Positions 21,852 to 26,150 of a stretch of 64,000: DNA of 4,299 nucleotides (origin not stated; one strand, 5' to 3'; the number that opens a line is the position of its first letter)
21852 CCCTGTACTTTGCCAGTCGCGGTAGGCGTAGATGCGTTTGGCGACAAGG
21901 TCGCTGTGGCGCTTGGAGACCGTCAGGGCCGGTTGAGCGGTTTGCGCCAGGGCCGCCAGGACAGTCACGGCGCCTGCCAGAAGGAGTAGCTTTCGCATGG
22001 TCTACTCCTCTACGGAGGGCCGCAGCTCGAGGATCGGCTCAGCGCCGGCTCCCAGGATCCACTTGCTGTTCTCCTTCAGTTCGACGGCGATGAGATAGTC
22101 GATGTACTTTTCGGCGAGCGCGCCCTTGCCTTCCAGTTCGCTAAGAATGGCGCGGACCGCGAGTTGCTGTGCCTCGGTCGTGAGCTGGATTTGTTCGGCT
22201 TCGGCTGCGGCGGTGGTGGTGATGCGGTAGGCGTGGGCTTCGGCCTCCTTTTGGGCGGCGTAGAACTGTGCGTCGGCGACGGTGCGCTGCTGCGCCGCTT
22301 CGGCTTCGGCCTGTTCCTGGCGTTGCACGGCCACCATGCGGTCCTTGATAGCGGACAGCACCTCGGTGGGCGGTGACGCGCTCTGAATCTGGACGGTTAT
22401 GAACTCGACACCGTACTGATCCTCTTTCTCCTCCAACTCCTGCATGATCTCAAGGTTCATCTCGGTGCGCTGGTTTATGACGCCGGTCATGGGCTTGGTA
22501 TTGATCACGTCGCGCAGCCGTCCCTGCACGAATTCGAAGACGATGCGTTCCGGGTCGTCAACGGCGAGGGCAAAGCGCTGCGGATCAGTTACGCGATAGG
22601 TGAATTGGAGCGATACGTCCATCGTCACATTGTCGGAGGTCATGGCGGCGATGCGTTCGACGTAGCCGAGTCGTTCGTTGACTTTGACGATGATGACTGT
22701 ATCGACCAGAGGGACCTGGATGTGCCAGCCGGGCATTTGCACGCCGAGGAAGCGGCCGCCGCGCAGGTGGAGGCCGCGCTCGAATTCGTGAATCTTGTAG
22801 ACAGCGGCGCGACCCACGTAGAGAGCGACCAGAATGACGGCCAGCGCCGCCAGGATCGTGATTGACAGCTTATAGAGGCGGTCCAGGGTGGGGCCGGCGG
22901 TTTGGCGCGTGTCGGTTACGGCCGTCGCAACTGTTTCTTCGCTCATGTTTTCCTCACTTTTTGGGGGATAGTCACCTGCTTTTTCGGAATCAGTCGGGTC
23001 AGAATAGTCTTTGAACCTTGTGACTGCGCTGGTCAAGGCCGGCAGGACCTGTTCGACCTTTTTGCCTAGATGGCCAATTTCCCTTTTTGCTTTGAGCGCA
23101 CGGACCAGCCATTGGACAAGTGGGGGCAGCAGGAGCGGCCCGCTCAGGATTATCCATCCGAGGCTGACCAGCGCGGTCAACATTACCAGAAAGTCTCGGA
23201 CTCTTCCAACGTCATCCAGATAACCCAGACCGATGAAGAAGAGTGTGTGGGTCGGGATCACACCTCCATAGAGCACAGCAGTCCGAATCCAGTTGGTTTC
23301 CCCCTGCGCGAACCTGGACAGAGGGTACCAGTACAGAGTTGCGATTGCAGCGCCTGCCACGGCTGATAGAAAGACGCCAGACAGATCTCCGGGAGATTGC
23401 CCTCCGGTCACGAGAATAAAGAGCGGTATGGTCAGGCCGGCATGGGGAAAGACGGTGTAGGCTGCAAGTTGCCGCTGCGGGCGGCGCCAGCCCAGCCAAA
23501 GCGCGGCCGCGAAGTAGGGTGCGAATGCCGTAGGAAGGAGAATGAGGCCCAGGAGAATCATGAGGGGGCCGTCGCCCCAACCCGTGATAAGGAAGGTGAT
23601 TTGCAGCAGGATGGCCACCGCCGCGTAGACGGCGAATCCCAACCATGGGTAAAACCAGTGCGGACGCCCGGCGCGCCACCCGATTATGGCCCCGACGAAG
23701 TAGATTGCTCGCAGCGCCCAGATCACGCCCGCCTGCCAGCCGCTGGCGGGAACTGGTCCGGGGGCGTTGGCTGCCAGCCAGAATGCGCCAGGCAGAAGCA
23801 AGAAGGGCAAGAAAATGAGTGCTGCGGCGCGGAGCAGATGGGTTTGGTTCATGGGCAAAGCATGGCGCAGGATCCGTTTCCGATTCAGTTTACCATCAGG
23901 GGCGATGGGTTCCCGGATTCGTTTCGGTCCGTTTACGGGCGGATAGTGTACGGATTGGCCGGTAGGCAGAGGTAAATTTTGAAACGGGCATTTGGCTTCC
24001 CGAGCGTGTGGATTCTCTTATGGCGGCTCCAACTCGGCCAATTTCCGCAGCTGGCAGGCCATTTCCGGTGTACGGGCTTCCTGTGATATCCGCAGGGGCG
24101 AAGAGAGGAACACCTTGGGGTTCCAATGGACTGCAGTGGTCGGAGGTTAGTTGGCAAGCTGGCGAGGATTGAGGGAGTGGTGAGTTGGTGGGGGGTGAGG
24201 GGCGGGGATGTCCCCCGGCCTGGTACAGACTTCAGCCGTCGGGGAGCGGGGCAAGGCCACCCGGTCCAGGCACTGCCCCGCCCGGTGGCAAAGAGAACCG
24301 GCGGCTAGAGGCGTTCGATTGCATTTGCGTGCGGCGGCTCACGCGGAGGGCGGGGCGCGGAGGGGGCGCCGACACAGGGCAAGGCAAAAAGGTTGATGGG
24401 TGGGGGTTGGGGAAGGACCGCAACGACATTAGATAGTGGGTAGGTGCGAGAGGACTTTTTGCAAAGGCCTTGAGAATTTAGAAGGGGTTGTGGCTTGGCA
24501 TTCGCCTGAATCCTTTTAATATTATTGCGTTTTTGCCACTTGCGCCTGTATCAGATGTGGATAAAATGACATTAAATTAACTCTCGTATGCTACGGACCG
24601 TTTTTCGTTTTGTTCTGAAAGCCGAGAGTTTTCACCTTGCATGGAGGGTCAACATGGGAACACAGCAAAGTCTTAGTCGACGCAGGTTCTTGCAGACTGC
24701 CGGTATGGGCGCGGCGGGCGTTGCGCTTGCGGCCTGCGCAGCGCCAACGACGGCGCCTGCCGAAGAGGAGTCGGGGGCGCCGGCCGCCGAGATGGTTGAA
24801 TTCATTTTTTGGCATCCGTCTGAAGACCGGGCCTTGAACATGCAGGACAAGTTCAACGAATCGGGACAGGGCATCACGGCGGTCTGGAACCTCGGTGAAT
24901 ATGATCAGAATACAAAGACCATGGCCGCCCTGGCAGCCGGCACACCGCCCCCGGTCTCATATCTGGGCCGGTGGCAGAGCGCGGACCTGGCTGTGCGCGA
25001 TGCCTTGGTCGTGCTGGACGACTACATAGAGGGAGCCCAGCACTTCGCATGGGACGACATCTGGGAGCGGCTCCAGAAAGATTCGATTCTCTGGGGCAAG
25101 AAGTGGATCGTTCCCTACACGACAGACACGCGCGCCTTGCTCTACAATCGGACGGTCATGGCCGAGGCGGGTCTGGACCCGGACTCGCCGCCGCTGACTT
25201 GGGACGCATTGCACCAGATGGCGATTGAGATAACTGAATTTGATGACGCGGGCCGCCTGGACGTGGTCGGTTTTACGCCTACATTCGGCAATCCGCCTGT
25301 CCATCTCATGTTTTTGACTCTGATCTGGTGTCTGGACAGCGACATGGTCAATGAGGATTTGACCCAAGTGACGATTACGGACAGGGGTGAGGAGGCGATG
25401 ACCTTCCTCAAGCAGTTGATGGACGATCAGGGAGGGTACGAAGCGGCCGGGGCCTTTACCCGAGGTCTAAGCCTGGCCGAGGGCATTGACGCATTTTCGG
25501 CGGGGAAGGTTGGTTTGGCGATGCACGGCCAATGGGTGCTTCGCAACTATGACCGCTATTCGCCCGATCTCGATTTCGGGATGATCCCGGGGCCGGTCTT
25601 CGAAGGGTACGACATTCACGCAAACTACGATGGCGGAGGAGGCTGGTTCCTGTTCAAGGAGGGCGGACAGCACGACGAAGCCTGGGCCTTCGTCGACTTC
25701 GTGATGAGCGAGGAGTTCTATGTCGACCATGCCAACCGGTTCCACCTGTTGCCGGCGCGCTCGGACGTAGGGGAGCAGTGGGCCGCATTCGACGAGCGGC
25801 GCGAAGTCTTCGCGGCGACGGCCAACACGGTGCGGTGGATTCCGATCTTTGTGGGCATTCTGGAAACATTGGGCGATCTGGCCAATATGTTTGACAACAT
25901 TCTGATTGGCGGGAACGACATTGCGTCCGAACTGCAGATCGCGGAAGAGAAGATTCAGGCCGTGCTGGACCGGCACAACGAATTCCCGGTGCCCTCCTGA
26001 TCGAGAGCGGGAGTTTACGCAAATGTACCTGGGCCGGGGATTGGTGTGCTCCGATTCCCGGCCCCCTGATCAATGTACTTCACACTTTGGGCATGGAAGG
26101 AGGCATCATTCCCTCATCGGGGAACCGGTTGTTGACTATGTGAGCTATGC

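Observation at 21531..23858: Polytopic membrane SPFH/band-7 protein co-transcribed with a secreted PA-IL-like lectin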

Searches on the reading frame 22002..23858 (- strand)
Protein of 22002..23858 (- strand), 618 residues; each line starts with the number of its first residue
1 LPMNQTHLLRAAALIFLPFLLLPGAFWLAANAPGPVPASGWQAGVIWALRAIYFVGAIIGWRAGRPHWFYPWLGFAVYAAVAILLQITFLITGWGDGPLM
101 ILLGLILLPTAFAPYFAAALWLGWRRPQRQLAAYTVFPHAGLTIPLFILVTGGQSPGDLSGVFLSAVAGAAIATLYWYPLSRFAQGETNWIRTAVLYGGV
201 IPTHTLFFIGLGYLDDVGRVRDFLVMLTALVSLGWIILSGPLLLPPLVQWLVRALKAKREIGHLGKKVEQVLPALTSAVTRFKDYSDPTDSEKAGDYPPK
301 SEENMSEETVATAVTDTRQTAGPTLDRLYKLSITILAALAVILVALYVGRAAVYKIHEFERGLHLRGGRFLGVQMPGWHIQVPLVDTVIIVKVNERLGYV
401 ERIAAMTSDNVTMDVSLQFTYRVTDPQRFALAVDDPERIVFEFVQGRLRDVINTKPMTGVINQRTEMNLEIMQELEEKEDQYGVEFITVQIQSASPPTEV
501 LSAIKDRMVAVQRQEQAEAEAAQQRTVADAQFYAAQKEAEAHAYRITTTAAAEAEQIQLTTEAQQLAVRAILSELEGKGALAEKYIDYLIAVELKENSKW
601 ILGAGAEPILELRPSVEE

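Call 3: search_protein_families(library=pfam, proteins=[window:22002-23858:-], max_evalue=1)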
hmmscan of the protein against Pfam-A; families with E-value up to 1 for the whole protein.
window:22002-23858:- (618 aa): 3 families
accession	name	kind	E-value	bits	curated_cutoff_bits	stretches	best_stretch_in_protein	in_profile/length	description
PF01145.31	Band_7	-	1.8e-32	113.2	23.6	1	355-524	2-175/176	SPFH domain / Band 7 family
PF12936.12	Kri1_C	-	0.045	14.4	25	1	399-435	6-42/89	KRI1-like family C-terminal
PF04455.17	Saccharop_dh_N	-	0.65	10.9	23.5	1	485-535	47-97/100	LOR/SDH bifunctional enzyme conserved region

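Call 4: search_protein_families(library=ncbifam, proteins=[window:22002-23858:-], max_evalue=1)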
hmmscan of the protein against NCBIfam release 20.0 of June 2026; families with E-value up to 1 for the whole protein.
window:22002-23858:- (618 aa): 8 families
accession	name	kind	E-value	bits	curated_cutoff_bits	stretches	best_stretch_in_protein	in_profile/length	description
TIGR01933.1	hflK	equivalog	2.7e-29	102.4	159.4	1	353-559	1-212/261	FtsH protease activity modulator HflK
NF008181.0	PRK10930.1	equivalog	2.1e-19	69.6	660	1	334-555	82-304/419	FtsH protease activity modulator HflK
TIGR01932.1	hflC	equivalog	1.1e-08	34.3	134.4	2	335-469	5-148/318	protease modulator HflC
NF008259.0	PRK11029.1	equivalog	7.4e-06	25.2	427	2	481-559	200-284/334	protease modulator HflC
NF041483.1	growth_prot_Scy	equivalog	0.0037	14.8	1040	1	513-569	627-681/1293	polarized growth protein Scy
NF038308.1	RNA_repair_RtcR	equivalog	0.028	13.3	650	1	454-578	27-144/530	RNA repair transcriptional activator RtcR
NF050175.1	MBP-1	equivalog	0.072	13.4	80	1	502-554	21-73/78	microaggregate-binding protein 1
NF058507.1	FlotScfldFlot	equivalog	0.25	10.3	700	1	513-589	323-400/477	flotillin lipid rafts scaffold protein FloT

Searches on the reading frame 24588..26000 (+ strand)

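Call 41: search_protein_families(library=pfam, proteins=[window:24588-26000:+], max_evalue=0.001)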
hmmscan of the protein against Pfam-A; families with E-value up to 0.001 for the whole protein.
window:24588-26000:+ (470 aa): 2 families
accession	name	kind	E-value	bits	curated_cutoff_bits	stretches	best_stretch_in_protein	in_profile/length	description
PF13416.11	SBP_bac_8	-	6.4e-22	79.1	27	1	86-395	3-266/279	Bacterial extracellular solute-binding protein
PF01547.30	SBP_bac_1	-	2e-21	77.7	26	1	86-376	14-304/307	Bacterial extracellular solute-binding protein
